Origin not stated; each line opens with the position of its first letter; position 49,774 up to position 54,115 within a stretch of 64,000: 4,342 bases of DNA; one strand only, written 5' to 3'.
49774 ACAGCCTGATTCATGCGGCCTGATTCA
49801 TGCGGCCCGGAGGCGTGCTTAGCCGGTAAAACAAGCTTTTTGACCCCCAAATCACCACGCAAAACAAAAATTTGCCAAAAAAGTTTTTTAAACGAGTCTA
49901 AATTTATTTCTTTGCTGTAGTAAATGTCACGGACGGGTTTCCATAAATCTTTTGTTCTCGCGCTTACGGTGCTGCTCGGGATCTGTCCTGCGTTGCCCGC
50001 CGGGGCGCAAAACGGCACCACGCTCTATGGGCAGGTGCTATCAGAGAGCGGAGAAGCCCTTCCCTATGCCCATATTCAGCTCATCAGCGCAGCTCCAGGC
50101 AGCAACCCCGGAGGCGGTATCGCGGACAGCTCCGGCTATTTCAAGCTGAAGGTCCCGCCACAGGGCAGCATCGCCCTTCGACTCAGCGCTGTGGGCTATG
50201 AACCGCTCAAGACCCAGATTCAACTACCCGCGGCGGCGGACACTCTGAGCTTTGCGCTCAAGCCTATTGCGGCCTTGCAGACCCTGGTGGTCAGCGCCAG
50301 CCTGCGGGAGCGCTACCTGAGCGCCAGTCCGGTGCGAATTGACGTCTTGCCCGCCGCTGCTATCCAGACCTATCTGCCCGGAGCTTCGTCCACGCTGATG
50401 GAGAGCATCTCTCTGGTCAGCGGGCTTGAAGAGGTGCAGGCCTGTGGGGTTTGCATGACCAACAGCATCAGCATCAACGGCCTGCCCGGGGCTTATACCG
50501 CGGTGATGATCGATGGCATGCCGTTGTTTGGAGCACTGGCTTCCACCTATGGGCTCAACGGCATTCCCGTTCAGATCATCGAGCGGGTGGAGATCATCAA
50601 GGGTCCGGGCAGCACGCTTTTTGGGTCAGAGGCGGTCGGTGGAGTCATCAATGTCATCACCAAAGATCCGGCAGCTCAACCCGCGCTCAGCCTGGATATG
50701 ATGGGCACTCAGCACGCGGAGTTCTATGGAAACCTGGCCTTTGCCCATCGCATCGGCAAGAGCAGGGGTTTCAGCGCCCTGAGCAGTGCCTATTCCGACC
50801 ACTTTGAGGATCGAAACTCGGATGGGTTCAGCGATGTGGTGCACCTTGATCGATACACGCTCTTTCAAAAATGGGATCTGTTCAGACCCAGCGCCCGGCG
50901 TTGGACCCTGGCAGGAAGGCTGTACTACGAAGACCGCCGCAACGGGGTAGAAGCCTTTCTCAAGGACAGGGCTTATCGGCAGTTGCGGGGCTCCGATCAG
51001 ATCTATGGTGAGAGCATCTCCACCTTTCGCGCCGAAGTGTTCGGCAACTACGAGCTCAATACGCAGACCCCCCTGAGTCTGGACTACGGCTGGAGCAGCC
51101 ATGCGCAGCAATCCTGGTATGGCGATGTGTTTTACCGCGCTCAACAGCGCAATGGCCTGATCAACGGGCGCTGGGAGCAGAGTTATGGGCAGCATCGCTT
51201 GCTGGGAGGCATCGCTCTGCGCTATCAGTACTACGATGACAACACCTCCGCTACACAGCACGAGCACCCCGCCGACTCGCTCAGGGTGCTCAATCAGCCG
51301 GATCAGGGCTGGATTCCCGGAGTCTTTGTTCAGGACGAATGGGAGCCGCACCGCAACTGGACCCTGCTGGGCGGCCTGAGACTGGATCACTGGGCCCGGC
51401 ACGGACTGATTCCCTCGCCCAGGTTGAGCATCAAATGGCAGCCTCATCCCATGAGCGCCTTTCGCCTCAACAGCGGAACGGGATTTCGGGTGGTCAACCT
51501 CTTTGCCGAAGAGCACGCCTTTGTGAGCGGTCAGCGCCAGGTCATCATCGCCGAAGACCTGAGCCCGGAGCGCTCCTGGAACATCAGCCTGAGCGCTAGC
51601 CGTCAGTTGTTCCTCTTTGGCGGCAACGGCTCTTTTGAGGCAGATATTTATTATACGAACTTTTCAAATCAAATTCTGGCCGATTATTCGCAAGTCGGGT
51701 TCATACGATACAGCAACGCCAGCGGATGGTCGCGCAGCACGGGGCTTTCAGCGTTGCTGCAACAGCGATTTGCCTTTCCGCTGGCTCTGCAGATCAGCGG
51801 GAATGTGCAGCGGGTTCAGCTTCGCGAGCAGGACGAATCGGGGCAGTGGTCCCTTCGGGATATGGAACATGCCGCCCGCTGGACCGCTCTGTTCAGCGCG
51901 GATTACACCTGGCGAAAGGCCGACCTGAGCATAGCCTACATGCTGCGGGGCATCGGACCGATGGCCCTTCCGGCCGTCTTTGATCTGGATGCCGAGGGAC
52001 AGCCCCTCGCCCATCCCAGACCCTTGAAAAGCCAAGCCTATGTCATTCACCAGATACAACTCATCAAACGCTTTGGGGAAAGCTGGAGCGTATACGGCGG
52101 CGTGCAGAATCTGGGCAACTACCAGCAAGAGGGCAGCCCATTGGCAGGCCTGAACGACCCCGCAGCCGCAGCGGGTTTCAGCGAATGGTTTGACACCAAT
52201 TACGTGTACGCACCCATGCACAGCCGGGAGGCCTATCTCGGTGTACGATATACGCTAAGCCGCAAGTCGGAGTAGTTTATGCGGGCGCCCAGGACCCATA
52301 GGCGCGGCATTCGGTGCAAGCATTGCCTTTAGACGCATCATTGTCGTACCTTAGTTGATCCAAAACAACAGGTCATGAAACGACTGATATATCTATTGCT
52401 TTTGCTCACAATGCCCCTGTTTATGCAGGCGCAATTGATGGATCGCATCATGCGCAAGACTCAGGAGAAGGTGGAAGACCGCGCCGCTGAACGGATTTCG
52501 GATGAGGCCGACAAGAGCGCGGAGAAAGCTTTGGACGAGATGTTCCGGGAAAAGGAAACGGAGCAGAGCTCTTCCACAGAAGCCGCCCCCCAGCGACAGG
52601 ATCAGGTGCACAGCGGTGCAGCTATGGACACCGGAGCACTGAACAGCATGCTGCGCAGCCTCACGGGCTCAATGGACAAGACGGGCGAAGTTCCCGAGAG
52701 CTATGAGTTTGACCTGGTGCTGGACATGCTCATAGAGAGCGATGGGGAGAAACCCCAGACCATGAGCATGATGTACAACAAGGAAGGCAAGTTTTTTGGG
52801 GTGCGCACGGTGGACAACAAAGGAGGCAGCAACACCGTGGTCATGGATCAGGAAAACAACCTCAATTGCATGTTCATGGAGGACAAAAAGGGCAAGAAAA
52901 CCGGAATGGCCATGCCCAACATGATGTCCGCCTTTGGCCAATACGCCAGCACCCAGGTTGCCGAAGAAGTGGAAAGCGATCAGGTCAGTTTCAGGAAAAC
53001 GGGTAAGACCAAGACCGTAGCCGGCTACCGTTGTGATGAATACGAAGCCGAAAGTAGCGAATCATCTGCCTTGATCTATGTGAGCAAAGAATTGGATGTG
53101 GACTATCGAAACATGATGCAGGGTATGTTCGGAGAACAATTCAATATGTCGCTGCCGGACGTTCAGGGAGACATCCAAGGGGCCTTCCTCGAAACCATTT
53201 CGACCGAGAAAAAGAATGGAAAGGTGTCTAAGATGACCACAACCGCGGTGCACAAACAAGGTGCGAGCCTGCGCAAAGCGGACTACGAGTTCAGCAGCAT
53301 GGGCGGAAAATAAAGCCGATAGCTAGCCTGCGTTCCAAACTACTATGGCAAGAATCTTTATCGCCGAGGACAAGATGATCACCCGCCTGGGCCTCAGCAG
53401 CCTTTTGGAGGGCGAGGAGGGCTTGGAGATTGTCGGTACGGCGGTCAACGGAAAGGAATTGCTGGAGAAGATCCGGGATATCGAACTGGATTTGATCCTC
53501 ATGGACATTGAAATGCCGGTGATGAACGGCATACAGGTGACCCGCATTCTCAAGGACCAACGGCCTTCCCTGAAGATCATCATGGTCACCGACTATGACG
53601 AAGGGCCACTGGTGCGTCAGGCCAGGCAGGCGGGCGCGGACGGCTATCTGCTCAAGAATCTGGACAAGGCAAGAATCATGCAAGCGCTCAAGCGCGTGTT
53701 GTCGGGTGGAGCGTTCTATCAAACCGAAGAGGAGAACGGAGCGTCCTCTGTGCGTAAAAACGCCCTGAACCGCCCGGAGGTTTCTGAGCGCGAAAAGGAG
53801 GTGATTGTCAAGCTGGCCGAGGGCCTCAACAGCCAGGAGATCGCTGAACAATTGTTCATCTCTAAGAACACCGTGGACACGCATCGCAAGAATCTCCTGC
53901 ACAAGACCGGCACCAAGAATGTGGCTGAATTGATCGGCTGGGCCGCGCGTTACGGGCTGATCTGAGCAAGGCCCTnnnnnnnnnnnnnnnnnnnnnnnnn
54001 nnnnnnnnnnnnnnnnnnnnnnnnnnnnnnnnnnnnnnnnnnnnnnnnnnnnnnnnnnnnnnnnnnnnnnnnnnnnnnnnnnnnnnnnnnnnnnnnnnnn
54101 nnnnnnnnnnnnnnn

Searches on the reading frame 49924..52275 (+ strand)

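Call 71: search_protein_families(library=ncbifam, proteins=[window:49924-52275:+], max_evalue=0.001)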
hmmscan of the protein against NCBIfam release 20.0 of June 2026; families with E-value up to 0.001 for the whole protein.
window:49924-52275:+ (783 aa): 27 families (the best 25 are shown)
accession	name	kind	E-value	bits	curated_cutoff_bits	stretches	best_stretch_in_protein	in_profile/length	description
NF010010.0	PRK13483.1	equivalog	3.5e-26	91.4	927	2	100-251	14-167/660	ligand-gated channel protein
TIGR01785.1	TonB-hemin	subfamily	2.9e-21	75.6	316.85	2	118-250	1-132/677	TonB-dependent heme/hemoglobin receptor family protein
NF010012.0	PRK13486.1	equivalog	3.7e-21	75.2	924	1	108-258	14-169/696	TonB-dependent receptor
TIGR01786.1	TonB-hemlactrns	subfamily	3.8e-21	75.1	323.75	2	175-250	57-137/719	TonB-dependent hemoglobin/transferrin/lactoferrin family receptor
TIGR01779.1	TonB-B12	equivalog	4.8e-21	74.9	599.7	1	115-676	25-544/614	TonB-dependent vitamin B12 receptor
NF010038.0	PRK13513.1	equivalog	3e-20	72.3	942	2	117-258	34-176/659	ligand-gated channel protein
NF007926.1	PRK10641.1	equivalog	1.8e-18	66.5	836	1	119-284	28-189/617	TonB-dependent vitamin B12 receptor BtuB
NF010011.0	PRK13484.1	equivalog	2.1e-18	66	1197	1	119-252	31-164/682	IreA family TonB-dependent siderophore receptor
NF007478.2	PRK10064.1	equivalog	2.7e-18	65.6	745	1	104-248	13-159/663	catecholate siderophore receptor CirA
NF053590.1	TonB_dep_TOL0244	equivalog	3.6e-17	62.2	645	1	122-509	15-372/604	TOL_0244 family TonB-dependent receptor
TIGR01783.1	TonB-siderophor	subfamily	1.4e-16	60.3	223.5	1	179-288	43-149/649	TonB-dependent siderophore receptor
NF050067.1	TonBEntbctnRecCfrA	equivalog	2.3e-16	59.3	1200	1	115-259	23-170/698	TonB-dependent ferric enterobactin receptor CfrA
NF010048.1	PRK13524.1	subfamily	4.1e-14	52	493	1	183-259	102-188/744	FepA family TonB-dependent siderophore receptor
NF010051.0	PRK13528.1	subfamily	5.9e-14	51.3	583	1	181-261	96-186/727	FepA family TonB-dependent siderophore receptor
NF038079.1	TonB_sider_MxcH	equivalog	8.6e-12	43.9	925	1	155-267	148-259/792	TonB-dependent siderophore myxochelin receptor MxcH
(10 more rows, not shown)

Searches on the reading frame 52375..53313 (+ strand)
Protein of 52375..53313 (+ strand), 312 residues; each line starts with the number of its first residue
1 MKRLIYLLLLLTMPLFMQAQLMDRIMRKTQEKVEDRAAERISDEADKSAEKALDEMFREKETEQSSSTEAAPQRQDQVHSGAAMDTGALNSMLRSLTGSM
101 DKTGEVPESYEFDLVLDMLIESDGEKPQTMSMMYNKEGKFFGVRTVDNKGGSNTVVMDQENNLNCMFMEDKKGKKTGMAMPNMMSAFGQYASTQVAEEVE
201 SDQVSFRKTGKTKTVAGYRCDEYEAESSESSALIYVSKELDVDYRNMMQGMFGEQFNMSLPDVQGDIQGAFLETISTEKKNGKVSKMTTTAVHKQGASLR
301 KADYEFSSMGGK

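Call 3: search_protein_families(library=pfam, proteins=[window:52375-53313:+], max_evalue=1)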
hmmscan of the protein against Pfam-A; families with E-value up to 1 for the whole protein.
window:52375-53313:+ (312 aa): 2 families
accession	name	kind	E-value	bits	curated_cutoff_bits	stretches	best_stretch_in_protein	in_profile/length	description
PF14371.13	DUF4412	-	2.3e-05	24.7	21.6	1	150-263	40-146/191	Domain of unknown function (DUF4412)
PF19073.5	DUF5769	-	0.094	12.8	26.1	1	128-185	105-160/191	Family of unknown function (DUF5769)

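Call 71: search_protein_families(library=ncbifam, proteins=[window:52375-53313:+], max_evalue=0.001)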
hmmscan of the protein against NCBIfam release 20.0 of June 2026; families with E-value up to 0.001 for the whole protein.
window:52375-53313:+ (312 aa): 0 families

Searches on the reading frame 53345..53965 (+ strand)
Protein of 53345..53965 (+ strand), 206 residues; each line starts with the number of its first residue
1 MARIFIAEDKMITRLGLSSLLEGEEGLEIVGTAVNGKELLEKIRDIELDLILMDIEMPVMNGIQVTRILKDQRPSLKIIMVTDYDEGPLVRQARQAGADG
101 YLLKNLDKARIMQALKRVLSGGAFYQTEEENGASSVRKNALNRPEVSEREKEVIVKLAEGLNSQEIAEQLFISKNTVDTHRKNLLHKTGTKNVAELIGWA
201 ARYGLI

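Call 3: search_protein_families(library=pfam, proteins=[window:53345-53965:+], max_evalue=1)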
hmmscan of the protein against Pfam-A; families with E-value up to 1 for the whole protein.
window:53345-53965:+ (206 aa): 9 families
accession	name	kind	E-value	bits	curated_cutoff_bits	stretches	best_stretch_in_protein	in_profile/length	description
PF00072.30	Response_reg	-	2.4e-27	95.7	30.2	1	4-115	1-110/111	Response regulator receiver domain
PF00196.25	GerE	-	3.4e-16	59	23.5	1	147-200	4-57/57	Bacterial regulatory proteins, luxR family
PF13384.12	HTH_23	-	5.7e-05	23.2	24.6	1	147-183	3-40/50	Homeodomain-like domain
PF08281.18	Sigma70_r4_2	-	0.00021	21.3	25.7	1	147-180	12-46/54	Sigma-70, region 4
PF13551.12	HTH_29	-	0.021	15.4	28.1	1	151-182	2-34/64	Winged helix-turn helix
PF13556.12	HTH_30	-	0.025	14.8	27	1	157-178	9-30/59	PucR C-terminal helix-turn-helix domain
PF04545.22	Sigma70_r4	-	0.043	13.8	24.1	1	146-181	5-41/50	Sigma-70, region 4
PF07638.17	Sigma70_ECF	-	0.051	13.9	21.1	1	147-178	138-169/185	ECF sigma factor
PF13412.12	HTH_24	-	0.083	12.9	21.9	1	160-184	17-41/48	Winged helix-turn-helix DNA-binding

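Call 4: search_protein_families(library=ncbifam, proteins=[window:53345-53965:+], max_evalue=1)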
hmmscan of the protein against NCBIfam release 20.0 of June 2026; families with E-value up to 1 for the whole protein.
window:53345-53965:+ (206 aa): 122 families (the best 25 are shown)
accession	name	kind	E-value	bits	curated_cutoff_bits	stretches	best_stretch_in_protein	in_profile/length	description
NF052445.1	RespRegMctR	equivalog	5.7e-40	136.9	300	1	3-204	3-203/205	two-component system response regulator MctR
NF011896.0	PRK15369.1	equivalog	3.6e-38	131.3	242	1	3-205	5-209/211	two component system response regulator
NF047785.1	respo_reg_MadR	equivalog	3.5e-34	118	300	1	3-206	2-209/209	MadR family response regulator transcription factor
NF007935.0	PRK10651.1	equivalog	1.4e-33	115.9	250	1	2-201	7-211/216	two-component system response regulator NarL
NF007018.1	PRK09483.1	equivalog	4.9e-33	114.6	280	1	1-206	1-209/217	UvrY/SirA/GacA family response regulator transcription factor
NF007403.0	PRK09935.1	equivalog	3.7e-32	111.6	271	1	3-206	5-210/210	fimbria biosynthesis transcriptional regulator FimZ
NF007708.0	PRK10403.1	equivalog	5.1e-27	94.7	343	1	3-190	8-198/215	nitrate/nitrite response regulator protein NarP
NF007685.0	PRK10360.1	equivalog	3.7e-26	92.1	258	1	1-196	1-188/196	response regulator transcription factor UhpA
NF006900.1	PRK09390.1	equivalog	2.3e-24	86.1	255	1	3-200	6-197/203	response regulator FixJ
NF007419.0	PRK09958.1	equivalog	6.1e-23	81.5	251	1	5-202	4-200/204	acid-sensing system DNA-binding response regulator EvgA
NF041367.1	CheY_Halo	equivalog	7.4e-22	77.9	200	1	4-118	1-113/114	chemotaxis protein CheY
NF040749.1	tetrathio_RR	equivalog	9.6e-19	67.8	290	1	34-198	30-186/191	tetrathionate respiration response regulator TtrR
NF008677.0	PRK11697.1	equivalog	3.7e-18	65.7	246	1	1-123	1-120/238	two-component system response regulator BtsR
NF001965.0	PRK00742.1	subfamily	1.1e-17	64.3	293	1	2-119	4-123/357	chemotaxis-specific protein-glutamate methyltransferase CheB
NF041830.1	RR_TF_ErdR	exception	1.5e-17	64.1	390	1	4-191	4-196/213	response regulator transcription factor ErdR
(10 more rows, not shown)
